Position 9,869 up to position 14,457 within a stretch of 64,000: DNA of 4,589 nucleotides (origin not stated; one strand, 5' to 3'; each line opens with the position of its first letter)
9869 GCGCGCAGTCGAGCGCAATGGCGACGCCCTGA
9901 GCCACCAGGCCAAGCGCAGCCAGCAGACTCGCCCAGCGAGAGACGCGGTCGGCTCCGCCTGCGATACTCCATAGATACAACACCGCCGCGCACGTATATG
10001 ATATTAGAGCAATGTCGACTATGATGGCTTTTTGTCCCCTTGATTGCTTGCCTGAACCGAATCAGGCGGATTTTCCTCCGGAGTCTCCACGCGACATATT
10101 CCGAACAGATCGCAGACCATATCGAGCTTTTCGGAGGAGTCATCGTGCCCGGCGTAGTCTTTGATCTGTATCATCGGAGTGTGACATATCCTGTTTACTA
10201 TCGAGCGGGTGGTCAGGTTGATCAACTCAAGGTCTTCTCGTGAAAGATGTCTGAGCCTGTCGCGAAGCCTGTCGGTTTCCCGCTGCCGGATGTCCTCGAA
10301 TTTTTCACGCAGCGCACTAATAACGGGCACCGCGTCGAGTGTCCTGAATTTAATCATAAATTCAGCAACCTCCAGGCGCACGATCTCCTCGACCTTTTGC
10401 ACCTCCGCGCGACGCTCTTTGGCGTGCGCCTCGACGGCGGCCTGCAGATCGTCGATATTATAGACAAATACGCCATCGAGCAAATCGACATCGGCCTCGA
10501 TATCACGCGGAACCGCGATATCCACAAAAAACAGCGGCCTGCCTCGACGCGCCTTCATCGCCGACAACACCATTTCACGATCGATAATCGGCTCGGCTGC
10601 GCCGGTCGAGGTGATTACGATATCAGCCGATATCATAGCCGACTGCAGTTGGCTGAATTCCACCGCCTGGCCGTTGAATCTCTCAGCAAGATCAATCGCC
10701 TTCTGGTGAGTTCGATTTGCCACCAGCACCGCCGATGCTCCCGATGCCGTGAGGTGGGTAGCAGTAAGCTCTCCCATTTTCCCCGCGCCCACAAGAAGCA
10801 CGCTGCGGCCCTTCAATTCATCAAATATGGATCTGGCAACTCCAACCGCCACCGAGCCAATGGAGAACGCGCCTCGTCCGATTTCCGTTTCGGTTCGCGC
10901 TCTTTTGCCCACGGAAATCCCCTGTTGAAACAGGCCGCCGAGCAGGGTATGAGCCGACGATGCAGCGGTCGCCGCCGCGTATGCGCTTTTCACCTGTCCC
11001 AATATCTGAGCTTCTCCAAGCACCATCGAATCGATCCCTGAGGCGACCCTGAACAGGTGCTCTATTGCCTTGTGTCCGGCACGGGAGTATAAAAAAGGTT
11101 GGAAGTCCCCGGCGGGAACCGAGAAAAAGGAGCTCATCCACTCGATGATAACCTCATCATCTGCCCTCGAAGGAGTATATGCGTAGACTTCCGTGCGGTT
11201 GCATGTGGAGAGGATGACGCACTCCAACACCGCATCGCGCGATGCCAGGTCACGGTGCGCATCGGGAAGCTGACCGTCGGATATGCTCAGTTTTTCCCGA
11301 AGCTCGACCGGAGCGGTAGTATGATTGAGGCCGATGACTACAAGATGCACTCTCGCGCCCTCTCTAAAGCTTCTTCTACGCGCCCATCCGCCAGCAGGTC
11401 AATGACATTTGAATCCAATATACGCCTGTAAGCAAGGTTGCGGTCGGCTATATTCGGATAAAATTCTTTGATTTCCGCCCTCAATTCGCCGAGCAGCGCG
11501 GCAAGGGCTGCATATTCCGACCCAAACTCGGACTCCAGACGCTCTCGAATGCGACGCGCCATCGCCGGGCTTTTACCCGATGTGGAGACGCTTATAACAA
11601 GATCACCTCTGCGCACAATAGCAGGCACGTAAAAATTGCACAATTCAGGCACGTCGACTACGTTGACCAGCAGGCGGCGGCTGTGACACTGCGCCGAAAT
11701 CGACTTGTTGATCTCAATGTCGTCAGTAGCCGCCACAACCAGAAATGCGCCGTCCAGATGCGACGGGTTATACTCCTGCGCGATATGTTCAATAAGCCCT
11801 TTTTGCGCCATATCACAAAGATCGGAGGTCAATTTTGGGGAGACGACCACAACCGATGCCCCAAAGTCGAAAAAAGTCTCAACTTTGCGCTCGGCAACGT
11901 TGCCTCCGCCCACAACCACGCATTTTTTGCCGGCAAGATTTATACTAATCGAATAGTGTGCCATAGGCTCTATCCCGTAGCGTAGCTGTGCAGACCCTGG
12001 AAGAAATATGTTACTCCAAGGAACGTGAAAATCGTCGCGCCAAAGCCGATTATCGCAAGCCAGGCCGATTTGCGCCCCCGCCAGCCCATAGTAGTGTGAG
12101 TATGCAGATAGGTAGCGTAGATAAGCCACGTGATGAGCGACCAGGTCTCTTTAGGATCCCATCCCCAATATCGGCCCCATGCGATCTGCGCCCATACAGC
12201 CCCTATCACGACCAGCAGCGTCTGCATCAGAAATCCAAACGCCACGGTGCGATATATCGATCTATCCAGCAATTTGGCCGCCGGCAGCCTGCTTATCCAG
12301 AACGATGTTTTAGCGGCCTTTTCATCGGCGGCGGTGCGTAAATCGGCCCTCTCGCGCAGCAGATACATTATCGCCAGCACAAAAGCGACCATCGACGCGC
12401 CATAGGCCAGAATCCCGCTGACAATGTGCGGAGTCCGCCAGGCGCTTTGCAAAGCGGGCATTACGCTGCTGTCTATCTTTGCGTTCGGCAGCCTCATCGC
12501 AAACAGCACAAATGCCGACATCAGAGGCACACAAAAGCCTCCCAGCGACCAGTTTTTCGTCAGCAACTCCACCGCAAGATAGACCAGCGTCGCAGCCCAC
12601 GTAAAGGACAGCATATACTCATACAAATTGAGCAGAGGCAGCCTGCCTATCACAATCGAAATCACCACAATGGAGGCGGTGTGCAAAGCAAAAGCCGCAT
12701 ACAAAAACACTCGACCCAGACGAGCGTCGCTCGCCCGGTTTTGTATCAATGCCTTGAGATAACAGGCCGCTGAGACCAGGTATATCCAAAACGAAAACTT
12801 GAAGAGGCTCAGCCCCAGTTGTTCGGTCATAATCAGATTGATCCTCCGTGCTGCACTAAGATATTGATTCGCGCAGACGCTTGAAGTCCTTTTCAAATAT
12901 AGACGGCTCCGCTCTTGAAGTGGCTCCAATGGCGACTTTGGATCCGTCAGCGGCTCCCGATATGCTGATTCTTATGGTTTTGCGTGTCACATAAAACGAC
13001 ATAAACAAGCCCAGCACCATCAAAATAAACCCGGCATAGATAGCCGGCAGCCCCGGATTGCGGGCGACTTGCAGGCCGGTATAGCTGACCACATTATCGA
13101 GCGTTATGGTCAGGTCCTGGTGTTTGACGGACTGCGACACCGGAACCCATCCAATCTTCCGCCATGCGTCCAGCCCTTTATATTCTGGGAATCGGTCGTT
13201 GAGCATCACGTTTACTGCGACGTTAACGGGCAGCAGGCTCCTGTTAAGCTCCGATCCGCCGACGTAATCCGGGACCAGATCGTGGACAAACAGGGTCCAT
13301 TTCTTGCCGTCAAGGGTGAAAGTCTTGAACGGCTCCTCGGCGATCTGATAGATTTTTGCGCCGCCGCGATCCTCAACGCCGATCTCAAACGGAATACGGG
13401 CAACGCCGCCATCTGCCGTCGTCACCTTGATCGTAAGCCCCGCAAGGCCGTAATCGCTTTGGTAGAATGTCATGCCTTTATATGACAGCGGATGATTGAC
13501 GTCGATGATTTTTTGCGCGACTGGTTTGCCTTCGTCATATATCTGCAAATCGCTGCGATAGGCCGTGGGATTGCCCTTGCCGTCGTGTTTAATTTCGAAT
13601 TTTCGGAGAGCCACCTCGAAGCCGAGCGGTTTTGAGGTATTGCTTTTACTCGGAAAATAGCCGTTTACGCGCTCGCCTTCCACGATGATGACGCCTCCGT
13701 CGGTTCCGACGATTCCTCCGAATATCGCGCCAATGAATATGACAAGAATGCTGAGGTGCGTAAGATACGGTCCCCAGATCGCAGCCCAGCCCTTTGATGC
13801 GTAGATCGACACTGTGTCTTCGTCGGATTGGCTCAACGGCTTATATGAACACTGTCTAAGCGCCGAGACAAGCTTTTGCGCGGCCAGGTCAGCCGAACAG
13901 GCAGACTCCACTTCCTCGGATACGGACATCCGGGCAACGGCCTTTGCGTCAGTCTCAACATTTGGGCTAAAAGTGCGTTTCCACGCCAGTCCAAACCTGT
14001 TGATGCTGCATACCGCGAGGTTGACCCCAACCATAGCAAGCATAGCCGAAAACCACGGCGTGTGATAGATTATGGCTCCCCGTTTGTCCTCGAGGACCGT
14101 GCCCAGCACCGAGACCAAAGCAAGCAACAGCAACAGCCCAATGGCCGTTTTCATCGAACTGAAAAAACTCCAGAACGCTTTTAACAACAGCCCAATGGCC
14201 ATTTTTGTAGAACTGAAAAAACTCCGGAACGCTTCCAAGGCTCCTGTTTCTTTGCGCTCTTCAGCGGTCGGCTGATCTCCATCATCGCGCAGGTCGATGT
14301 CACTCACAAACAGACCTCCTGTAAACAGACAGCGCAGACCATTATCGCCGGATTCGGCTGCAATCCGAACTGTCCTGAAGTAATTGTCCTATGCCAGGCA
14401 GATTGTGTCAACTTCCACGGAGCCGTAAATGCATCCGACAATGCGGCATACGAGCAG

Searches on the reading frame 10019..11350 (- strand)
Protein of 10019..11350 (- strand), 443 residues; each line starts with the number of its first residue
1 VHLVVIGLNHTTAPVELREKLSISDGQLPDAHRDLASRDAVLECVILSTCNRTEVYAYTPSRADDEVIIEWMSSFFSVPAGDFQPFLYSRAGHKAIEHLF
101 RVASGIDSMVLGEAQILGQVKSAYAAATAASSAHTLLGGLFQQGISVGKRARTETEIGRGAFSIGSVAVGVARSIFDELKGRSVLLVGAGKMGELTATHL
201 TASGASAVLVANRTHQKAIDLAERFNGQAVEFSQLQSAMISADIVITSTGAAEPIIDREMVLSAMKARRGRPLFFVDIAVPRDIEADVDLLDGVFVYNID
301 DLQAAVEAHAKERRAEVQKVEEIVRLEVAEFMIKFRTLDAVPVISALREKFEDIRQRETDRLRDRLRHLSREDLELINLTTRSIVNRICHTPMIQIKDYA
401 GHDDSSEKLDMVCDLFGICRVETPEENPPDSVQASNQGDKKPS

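Call 24: search_protein_families(library=pfam, proteins=[window:10019-11350:-], max_evalue=0.00001)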
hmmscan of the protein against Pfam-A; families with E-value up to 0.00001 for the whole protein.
window:10019-11350:- (443 aa): 5 families
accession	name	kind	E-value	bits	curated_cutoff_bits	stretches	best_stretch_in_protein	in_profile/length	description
PF05201.20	GlutR_N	-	7.2e-51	172.4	27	1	6-155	1-151/151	Glutamyl-tRNAGlu reductase, N-terminal domain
PF01488.26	Shikimate_DH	-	3.2e-45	154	24.3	1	171-304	2-137/138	Shikimate / quinate 5-dehydrogenase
PF00745.25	GlutR_dimer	-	5.5e-25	88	22.9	1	319-418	1-99/99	Glutamyl-tRNAGlu reductase, dimerisation domain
PF13241.12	NAD_binding_7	-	4.6e-07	30.8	22.1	1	176-252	2-72/104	Putative NAD(P)-binding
PF03807.23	F420_oxidored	-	8.1e-07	30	21.6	1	186-249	4-67/94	NADP oxidoreductase coenzyme F420-dependent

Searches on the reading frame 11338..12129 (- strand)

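Call 24: search_protein_families(library=pfam, proteins=[window:11338-12129:-], max_evalue=0.00001)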
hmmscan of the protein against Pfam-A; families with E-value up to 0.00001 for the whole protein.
window:11338-12129:- (263 aa): 3 families
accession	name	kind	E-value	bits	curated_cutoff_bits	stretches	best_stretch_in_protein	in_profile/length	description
PF13241.12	NAD_binding_7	-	3.5e-35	121.2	22.1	1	62-170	2-104/104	Putative NAD(P)-binding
PF14824.11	Sirohm_synth_M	-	7e-10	38.7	25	1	174-200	1-27/28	Sirohaem biosynthesis protein central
PF10414.14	CysG_dimeriser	-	1.8e-08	34.4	23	1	206-256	2-52/58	Sirohaem synthase dimerisation region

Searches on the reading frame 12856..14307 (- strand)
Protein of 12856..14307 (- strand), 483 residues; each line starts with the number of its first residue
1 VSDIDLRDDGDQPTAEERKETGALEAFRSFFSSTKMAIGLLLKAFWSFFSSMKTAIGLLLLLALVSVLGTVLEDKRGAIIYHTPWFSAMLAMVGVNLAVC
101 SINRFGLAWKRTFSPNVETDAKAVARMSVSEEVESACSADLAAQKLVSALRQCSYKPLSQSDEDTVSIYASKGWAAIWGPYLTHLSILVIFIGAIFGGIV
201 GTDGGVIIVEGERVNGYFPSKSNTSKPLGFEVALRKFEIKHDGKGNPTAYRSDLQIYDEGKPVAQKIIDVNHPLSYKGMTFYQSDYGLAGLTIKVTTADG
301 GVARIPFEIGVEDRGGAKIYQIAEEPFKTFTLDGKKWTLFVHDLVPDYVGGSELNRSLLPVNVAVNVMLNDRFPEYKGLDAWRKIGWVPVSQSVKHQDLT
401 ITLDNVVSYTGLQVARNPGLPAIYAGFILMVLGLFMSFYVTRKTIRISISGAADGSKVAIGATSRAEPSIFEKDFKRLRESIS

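Call 24: search_protein_families(library=pfam, proteins=[window:12856-14307:-], max_evalue=0.00001)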
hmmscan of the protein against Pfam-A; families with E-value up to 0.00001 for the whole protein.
window:12856-14307:- (483 aa): 1 family
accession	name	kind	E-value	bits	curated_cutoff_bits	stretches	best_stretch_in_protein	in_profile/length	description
PF05140.19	ResB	-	2.3e-74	251.4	24.6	2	80-298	53-278/486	ResB-like family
